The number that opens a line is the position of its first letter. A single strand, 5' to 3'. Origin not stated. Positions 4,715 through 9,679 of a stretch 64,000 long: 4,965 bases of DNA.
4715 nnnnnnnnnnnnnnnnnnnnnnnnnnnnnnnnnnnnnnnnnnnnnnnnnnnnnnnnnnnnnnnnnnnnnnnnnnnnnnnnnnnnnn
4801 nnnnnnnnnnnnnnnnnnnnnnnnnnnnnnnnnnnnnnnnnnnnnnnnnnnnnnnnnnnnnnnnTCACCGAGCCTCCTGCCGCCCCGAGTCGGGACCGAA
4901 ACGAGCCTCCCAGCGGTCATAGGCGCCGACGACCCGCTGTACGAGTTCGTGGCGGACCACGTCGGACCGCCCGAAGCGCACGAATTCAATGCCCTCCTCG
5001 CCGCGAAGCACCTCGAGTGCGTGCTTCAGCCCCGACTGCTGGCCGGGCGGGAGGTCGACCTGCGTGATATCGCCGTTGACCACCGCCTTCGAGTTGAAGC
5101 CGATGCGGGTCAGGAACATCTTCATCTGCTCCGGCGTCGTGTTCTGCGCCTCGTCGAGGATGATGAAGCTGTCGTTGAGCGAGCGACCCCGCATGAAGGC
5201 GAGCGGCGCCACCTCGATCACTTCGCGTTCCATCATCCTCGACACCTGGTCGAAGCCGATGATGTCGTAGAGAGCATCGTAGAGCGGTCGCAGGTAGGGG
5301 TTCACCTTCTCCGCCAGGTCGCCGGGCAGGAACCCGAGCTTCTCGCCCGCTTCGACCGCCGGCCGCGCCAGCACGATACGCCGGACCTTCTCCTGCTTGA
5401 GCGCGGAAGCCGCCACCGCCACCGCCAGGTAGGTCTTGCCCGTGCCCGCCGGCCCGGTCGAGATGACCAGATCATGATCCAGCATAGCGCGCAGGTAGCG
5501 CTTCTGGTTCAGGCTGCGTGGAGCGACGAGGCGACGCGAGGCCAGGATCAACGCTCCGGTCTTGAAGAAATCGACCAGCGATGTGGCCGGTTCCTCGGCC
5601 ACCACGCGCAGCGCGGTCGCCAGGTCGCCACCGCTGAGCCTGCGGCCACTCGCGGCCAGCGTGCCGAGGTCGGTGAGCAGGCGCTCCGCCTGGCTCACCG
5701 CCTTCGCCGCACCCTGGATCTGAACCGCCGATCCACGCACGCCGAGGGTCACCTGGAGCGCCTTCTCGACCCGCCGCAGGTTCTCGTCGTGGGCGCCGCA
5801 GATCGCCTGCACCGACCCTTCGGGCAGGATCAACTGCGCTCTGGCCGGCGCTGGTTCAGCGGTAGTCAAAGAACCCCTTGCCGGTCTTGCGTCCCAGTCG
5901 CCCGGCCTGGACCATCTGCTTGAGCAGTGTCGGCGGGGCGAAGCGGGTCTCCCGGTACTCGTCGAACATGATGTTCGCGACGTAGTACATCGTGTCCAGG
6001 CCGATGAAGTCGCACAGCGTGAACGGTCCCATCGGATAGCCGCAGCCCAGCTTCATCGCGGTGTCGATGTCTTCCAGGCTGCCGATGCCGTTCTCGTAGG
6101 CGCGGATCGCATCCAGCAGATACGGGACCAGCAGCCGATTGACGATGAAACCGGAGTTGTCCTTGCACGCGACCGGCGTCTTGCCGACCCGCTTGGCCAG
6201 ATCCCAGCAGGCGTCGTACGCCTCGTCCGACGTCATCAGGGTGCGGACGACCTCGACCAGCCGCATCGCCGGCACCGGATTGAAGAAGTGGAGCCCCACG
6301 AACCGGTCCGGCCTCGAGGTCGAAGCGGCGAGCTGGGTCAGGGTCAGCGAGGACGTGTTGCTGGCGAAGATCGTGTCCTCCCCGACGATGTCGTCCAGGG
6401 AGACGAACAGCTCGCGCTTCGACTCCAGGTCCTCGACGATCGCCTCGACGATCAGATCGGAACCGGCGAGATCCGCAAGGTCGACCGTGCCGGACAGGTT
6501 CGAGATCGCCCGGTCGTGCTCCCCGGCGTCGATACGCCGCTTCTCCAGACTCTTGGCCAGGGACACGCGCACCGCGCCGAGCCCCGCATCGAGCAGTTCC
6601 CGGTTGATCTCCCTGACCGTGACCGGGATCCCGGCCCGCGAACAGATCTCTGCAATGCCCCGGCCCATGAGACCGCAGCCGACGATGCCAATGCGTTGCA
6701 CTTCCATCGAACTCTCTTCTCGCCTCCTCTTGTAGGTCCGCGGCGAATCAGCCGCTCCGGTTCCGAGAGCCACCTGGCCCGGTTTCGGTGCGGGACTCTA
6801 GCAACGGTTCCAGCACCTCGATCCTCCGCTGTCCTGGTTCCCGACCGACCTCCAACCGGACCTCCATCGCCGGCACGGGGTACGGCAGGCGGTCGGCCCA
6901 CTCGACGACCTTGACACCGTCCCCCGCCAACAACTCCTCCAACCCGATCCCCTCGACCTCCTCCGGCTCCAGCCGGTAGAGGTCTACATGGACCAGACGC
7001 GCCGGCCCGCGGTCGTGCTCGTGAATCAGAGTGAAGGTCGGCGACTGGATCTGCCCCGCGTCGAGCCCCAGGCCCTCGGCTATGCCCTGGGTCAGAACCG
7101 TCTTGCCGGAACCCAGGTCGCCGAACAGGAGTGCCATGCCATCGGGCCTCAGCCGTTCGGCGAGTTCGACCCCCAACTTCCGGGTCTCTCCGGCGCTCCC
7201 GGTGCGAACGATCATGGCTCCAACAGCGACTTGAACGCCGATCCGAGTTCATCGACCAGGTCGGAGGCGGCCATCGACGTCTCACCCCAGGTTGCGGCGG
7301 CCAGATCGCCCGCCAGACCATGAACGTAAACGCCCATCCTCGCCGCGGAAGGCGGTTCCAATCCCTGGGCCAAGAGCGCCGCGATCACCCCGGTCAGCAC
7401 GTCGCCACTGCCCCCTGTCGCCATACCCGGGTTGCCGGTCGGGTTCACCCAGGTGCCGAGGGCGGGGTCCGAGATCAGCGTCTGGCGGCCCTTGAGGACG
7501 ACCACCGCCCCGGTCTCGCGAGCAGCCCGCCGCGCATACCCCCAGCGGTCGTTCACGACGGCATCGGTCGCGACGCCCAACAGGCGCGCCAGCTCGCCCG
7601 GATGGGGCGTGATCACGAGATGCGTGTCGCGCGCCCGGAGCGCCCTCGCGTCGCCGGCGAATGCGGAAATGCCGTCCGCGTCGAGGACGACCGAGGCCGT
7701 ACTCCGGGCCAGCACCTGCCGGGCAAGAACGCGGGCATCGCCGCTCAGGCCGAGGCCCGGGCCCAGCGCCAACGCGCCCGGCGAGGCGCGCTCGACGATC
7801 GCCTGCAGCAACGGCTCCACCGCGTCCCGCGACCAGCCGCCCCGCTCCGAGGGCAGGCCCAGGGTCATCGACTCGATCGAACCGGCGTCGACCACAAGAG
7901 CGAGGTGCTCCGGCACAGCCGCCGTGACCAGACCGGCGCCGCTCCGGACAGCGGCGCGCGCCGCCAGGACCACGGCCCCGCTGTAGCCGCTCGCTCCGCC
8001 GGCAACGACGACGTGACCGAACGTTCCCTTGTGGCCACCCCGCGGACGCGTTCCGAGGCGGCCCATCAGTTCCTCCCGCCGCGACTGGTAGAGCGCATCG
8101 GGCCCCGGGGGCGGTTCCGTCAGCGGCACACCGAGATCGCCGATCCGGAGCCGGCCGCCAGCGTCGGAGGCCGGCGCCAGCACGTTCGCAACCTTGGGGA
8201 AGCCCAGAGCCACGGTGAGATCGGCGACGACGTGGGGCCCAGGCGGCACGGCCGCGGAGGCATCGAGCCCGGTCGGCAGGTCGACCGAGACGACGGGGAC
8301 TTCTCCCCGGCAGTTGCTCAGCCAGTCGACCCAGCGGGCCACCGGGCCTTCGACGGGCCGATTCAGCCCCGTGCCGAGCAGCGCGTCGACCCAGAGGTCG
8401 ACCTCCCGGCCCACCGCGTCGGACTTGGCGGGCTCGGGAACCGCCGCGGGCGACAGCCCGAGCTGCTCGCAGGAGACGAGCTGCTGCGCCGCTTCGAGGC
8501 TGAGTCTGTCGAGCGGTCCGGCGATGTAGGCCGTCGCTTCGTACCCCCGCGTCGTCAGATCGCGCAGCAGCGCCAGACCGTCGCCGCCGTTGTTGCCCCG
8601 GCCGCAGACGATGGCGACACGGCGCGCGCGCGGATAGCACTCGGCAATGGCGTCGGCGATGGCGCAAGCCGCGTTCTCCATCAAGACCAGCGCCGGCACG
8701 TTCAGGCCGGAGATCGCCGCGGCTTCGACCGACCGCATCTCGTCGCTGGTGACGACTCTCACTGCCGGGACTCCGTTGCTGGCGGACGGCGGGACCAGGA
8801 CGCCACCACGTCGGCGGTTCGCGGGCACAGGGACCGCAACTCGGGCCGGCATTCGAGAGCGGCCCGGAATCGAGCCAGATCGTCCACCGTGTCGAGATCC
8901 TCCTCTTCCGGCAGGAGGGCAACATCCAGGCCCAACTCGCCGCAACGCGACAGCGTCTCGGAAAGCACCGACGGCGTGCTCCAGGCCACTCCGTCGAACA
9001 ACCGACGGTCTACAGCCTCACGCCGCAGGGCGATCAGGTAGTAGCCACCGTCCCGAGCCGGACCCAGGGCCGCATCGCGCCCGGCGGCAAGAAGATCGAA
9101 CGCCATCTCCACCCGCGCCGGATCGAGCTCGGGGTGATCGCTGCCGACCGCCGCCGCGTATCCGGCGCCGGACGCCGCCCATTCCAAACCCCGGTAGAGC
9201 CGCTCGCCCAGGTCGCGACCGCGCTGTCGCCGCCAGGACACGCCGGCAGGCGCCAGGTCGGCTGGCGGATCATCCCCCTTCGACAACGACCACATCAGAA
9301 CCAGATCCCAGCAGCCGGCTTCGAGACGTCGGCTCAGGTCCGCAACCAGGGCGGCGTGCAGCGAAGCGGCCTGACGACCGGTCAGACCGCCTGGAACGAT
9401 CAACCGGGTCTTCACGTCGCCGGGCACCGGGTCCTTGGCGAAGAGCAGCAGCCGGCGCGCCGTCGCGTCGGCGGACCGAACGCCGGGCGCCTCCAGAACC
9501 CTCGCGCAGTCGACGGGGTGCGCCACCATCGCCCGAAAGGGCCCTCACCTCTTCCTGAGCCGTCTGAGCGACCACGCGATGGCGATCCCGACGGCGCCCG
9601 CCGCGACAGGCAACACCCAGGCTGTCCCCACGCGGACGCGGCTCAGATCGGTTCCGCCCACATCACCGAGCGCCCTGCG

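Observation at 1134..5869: YbeY endoribonuclease and Era GTPase are fused into one polypeptide inside the conserved phoH-pgpH-ybeY-era cluster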

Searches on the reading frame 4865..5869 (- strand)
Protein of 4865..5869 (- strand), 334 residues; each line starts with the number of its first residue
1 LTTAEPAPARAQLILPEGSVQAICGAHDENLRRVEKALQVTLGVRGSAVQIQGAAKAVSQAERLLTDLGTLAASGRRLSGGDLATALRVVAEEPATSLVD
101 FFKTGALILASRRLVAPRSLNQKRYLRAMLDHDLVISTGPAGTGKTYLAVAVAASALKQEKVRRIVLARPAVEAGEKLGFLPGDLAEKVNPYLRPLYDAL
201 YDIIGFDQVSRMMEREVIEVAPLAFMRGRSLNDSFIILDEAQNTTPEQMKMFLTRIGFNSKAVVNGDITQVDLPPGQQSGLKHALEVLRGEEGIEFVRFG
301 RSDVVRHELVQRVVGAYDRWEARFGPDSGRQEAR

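Call 3: search_protein_families(library=pfam, proteins=[window:4865-5869:-], max_evalue=0.01)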
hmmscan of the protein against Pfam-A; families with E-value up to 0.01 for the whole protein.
window:4865-5869:- (334 aa): 11 families
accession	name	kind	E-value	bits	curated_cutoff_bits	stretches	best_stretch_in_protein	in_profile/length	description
PF02562.22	PhoH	-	1.1e-95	319.4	27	1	115-318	2-205/205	PhoH-like protein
PF13604.12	AAA_30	-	1e-08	35.6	27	1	121-271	5-128/191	AAA domain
PF13245.12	AAA_19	-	5.8e-08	33.4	25.1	1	123-271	2-129/134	AAA domain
PF01695.23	IstB_IS21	-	8.6e-05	22.6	24.1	1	125-162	85-122/238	IstB-like ATP binding protein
PF13401.12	AAA_22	-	0.00012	22.8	27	1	135-253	8-105/130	AAA domain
PF00004.35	AAA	-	0.0012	19.8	21.2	1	138-216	4-73/131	ATPase family associated with various cellular activities (AAA)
PF00270.35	DEAD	-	0.0023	18.1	26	0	121-168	3-52/167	DEAD/DEAH box helicase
PF13481.12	AAA_25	-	0.0025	17.9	27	1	123-160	23-61/195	AAA domain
PF00580.27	UvrD-helicase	-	0.0053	16.9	23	0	128-162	11-43/271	UvrD/REP helicase N-terminal domain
PF13191.12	AAA_16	-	0.0072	17.3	32.6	0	135-174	27-63/167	AAA ATPase domain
PF20720.3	nSTAND3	-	0.0072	16.5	27.2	0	125-162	10-48/155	Novel STAND NTPase 3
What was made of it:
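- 4865..5869 (-): PhoH/YbeZ-like ATPase, 334 aa; overlaps pgpH by 4 nt. PF02562, 319 bits (call 3)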

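Call 4: search_protein_families(library=ncbifam, proteins=[window:4865-5869:-], max_evalue=0.01)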
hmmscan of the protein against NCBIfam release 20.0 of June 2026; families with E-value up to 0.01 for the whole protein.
window:4865-5869:- (334 aa): 8 families
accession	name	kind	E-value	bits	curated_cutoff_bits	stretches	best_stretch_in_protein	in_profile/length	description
NF007827.1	PRK10536.1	equivalog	2.5e-66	223.6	380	1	97-317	27-253/253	phosphate starvation-inducible protein PhoH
NF053827.1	RNA5-3helPhoH2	equivalog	6.4e-34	117.7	680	1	116-303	219-411/427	RNA 5'-3' helicase PhoH2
NF038214.1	IS21_help_AAA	equivalog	2.7e-05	24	200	1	119-160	80-118/232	IS21-like element helper ATPase IstB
TIGR01587.1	cas3_core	equivalog_domain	0.00054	19.2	102.45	0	137-170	4-37/358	CRISPR-associated helicase Cas3'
TIGR01448.2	helicase_RecD2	equivalog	0.0016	16.6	500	1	121-186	320-383/713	SF1B family DNA helicase RecD2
TIGR01447.1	recD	equivalog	0.0025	16.5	310.15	1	121-270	151-300/597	exodeoxyribonuclease V subunit alpha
NF041254.1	motor_HelR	exception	0.0037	15.6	750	0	235-270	521-555/706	RNA polymerase recycling motor ATPase HelR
TIGR00376.1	TIGR00376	hypoth_equivalog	0.0055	15.2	348.9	0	127-168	168-208/639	IGHMBP2 family helicase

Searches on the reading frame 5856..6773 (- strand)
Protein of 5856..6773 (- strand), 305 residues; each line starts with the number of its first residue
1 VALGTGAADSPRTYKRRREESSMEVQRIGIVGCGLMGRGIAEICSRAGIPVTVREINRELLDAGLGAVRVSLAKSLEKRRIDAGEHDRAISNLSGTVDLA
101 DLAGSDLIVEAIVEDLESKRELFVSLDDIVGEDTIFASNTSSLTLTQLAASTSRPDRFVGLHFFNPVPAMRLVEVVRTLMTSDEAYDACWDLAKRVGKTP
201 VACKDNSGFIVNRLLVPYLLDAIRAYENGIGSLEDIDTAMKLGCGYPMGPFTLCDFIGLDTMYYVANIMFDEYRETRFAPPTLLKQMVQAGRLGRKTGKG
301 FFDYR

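Call 3: search_protein_families(library=pfam, proteins=[window:5856-6773:-], max_evalue=0.01)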
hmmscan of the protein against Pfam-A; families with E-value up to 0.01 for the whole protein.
window:5856-6773:- (305 aa): 4 families
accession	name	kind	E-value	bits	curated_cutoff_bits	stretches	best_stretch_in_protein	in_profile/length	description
PF02737.24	3HCDH_N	-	2.5e-59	200.6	22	1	28-205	2-179/180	3-hydroxyacyl-CoA dehydrogenase, NAD binding domain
PF00725.27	3HCDH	-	3.5e-37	127.3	22.1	1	208-304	1-97/97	3-hydroxyacyl-CoA dehydrogenase, C-terminal domain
PF03446.21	NAD_binding_2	-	0.0023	18.4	21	1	27-67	1-41/161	NAD binding domain of 6-phosphogluconate dehydrogenase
PF02826.25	2-Hacid_dh_C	-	0.0034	17.2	25.1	1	16-59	27-70/178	D-isomer specific 2-hydroxyacid dehydrogenase, NAD binding domain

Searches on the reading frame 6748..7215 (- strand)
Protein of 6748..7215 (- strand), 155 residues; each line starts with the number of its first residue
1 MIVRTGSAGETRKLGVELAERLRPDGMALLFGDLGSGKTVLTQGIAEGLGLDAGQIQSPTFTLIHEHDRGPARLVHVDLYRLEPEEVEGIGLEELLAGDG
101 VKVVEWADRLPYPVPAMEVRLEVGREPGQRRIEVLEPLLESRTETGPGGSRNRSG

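Call 3: search_protein_families(library=pfam, proteins=[window:6748-7215:-], max_evalue=0.01)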
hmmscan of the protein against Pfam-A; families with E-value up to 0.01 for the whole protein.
window:6748-7215:- (155 aa): 1 family
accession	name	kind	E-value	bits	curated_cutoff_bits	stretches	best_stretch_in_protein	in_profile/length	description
PF02367.23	TsaE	-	5.1e-33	114.2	26.6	1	7-127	3-122/128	Threonylcarbamoyl adenosine biosynthesis protein TsaE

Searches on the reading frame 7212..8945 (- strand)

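Call 54: search_protein_families(library=pfam, proteins=[window:7212-8945:-], max_evalue=0.00001)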
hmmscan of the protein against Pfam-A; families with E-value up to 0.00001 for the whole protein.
window:7212-8945:- (577 aa): 2 families
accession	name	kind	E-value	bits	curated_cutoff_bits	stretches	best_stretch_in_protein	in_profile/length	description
PF01256.23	Carb_kinase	-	9.5e-51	173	27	1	312-566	1-239/242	NAD(P)H-hydrate dehydratase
PF03853.21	YjeF_N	-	8.7e-39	133.6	24.9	1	87-252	3-168/169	YjeF-related protein N-terminus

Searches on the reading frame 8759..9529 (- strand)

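Call 54: search_protein_families(library=pfam, proteins=[window:8759-9529:-], max_evalue=0.00001)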
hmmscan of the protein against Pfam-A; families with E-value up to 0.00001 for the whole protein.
window:8759-9529:- (256 aa): 1 family
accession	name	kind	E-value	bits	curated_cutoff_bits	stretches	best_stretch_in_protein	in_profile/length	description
PF09837.15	DUF2064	-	2e-25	89.4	25.8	1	68-185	5-120/120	Uncharacterized protein conserved in bacteria (DUF2064)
